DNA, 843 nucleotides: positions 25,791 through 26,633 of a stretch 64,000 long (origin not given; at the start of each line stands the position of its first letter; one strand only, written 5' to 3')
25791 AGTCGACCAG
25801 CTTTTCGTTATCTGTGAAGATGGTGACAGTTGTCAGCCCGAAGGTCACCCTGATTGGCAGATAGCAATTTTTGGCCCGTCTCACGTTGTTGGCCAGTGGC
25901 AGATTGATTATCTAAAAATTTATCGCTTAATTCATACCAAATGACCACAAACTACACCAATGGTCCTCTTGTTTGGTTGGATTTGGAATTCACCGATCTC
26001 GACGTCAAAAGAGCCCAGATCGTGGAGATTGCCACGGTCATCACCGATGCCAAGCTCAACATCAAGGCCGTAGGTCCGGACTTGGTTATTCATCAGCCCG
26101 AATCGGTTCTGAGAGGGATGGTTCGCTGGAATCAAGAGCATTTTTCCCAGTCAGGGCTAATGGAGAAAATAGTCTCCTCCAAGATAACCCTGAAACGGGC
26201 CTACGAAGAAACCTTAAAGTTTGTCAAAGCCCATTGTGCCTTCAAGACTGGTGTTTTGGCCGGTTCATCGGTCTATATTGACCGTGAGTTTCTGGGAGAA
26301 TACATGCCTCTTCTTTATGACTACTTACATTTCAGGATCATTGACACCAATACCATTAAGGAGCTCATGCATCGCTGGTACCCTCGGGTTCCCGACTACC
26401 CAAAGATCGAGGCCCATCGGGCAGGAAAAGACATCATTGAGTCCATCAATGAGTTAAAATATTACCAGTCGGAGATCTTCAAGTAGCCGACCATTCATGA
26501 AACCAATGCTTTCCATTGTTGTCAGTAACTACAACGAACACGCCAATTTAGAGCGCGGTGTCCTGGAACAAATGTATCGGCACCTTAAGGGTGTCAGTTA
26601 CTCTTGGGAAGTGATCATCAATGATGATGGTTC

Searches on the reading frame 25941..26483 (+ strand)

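Call 44: search_protein_families(library=pfam, proteins=[window:25941-26483:+], max_evalue=0.001)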
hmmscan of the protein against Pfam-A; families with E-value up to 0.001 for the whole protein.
window:25941-26483:+ (181 aa): 1 family
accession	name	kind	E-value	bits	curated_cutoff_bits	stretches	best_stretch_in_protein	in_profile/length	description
PF00929.31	RNase_T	-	2.1e-22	80.9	24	1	11-171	1-163/164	Exonuclease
